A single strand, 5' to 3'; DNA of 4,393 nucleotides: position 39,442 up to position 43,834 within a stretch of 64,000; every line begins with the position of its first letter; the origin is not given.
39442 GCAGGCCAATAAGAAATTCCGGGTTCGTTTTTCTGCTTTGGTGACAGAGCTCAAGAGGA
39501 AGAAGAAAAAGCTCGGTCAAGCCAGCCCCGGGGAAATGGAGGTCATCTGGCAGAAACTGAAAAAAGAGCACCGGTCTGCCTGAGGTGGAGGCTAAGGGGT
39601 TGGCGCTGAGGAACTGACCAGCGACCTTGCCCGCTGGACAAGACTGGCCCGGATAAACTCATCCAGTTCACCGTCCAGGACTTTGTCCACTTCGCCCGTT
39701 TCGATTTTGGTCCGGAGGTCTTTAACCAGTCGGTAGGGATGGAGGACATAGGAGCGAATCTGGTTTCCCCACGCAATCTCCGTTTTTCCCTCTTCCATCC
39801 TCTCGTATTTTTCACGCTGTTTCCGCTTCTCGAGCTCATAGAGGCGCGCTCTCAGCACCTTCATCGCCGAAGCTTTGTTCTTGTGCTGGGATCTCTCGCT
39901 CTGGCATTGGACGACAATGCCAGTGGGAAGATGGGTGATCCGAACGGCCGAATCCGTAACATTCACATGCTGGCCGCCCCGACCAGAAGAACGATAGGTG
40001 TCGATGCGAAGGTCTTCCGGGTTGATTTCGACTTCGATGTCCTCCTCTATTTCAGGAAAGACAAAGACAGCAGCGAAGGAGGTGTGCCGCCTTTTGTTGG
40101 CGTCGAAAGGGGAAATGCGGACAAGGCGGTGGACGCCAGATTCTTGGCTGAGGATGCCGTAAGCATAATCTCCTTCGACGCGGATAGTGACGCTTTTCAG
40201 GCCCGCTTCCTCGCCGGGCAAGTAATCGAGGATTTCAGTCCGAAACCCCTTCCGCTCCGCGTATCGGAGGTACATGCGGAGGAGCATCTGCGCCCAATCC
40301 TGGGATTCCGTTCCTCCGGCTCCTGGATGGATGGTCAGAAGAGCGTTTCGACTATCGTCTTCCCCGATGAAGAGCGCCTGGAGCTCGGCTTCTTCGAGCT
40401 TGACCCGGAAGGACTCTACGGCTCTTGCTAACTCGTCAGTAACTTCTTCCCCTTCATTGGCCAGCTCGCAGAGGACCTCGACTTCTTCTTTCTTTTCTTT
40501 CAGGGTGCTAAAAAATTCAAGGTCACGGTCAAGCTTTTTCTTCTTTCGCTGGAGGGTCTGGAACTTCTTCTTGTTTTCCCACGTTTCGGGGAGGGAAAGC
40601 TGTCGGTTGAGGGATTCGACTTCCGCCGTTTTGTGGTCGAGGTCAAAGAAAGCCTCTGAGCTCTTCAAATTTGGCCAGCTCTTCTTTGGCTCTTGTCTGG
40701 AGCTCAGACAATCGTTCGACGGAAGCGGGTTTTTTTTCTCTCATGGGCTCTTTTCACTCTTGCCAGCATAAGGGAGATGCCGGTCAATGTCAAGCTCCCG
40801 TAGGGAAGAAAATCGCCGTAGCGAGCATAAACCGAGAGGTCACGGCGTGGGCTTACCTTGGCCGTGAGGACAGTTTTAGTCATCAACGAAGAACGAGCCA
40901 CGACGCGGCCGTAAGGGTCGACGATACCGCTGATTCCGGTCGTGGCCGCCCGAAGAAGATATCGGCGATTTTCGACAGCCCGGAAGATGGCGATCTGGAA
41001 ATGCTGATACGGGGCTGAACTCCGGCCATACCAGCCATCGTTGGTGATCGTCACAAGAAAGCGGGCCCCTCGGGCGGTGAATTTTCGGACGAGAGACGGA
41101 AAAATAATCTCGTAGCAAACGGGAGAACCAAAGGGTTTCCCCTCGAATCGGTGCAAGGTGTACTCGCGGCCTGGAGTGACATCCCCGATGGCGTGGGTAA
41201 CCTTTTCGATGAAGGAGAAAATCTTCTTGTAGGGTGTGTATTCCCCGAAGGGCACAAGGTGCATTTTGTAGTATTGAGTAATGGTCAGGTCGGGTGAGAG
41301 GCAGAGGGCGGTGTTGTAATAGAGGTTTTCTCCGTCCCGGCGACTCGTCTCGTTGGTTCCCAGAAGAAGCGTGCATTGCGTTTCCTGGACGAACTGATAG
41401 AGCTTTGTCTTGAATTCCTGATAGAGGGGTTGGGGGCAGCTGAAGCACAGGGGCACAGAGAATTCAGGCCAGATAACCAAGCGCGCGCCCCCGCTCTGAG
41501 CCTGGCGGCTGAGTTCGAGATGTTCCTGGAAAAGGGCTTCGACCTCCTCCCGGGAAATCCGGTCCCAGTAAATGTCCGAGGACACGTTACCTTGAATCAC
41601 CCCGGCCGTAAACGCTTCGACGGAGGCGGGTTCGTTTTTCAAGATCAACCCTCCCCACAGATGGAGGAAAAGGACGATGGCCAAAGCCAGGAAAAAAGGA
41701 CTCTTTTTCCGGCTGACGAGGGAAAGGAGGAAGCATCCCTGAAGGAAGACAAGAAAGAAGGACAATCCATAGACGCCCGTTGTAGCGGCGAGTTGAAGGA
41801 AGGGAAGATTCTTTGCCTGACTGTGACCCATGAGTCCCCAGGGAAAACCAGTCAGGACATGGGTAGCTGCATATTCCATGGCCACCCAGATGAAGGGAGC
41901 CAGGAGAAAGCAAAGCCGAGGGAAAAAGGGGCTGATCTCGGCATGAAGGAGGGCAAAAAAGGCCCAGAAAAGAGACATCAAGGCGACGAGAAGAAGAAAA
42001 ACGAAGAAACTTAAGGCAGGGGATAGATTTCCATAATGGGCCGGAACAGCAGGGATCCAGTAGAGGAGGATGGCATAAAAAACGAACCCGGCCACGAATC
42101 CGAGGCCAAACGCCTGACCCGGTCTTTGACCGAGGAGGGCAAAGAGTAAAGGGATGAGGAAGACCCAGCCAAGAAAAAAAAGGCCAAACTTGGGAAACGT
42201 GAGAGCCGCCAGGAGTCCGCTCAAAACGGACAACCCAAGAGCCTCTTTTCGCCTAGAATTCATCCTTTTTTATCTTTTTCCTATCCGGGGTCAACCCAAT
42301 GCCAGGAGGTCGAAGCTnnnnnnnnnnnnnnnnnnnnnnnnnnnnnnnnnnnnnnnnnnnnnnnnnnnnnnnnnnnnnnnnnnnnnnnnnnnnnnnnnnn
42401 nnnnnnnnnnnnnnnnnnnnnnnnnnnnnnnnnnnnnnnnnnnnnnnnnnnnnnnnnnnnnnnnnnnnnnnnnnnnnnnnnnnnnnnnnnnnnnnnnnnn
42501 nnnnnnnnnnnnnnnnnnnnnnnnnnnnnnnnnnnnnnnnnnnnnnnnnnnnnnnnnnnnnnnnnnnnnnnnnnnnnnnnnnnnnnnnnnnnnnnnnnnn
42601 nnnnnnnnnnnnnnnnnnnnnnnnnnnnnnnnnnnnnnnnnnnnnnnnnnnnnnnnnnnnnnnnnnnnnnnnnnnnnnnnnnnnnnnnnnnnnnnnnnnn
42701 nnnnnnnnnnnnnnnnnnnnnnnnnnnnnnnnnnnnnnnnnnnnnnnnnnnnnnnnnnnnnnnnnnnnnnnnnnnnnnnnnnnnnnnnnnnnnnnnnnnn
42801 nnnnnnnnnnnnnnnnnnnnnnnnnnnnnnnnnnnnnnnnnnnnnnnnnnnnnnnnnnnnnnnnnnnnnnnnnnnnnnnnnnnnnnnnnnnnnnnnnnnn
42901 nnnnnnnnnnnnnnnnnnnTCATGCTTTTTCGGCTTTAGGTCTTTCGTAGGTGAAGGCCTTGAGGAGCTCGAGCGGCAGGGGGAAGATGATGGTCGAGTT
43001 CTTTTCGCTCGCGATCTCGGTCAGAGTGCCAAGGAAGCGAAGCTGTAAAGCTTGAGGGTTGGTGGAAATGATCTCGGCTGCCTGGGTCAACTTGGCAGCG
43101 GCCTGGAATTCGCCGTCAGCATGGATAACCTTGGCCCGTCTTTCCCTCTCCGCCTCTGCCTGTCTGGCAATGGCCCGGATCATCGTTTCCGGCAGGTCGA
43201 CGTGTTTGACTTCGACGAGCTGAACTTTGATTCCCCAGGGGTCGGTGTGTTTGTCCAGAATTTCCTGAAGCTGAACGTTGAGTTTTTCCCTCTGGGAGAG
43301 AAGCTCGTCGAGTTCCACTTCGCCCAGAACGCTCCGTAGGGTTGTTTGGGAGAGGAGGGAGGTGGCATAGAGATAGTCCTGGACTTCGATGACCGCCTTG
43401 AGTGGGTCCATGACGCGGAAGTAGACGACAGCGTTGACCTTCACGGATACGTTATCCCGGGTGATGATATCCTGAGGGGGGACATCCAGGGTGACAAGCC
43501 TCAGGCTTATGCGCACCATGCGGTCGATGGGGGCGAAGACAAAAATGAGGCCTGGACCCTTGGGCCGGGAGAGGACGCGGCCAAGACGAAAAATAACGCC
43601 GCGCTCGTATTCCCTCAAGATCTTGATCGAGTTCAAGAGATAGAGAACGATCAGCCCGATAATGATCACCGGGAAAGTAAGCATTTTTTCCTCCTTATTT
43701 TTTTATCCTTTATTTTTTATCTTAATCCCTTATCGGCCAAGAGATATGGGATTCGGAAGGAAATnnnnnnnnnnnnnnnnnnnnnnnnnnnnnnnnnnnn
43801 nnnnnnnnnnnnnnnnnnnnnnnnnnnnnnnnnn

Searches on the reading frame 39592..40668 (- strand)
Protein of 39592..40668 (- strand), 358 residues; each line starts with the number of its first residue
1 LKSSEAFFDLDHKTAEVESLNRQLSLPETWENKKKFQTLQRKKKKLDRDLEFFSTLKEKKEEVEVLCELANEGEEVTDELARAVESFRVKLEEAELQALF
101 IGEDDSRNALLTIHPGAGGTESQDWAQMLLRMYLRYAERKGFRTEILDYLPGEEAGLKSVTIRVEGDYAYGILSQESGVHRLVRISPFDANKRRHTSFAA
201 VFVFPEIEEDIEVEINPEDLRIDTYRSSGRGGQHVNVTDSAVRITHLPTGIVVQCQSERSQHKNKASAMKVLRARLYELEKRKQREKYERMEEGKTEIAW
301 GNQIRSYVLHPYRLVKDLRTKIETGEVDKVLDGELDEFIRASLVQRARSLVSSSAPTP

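Call 49: search_protein_families(library=pfam, proteins=[window:39592-40668:-], max_evalue=0.001)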
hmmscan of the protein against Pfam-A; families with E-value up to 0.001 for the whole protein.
window:39592-40668:- (358 aa): 2 families
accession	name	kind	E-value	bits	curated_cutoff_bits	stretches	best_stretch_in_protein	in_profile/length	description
PF03462.23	PCRF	-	1e-57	195.5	24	1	15-201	3-194/194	PCRF domain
PF00472.26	RF-1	-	5.3e-45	152.6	35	1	209-319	1-116/116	RF-1 domain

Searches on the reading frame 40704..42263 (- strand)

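Call 49: search_protein_families(library=pfam, proteins=[window:40704-42263:-], max_evalue=0.001)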
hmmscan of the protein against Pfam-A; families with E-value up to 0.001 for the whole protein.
window:40704-42263:- (519 aa): 2 families
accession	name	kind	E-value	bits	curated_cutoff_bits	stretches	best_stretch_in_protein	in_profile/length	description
PF00795.27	CN_hydrolase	-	5.7e-39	134.4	23.2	1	223-471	5-247/256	Carbon-nitrogen hydrolase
PF20154.4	LNT_N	-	3.7e-33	115.4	27.1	1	15-176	1-158/159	Apolipoprotein N-acyltransferase N-terminal domain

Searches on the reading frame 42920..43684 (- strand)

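Call 49: search_protein_families(library=pfam, proteins=[window:42920-43684:-], max_evalue=0.001)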
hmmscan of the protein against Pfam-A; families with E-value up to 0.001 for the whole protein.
window:42920-43684:- (254 aa): 1 family
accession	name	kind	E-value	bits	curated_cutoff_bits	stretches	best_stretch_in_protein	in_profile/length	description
PF01145.31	Band_7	-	8.1e-36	124.1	23.6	1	22-191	2-174/176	SPFH domain / Band 7 family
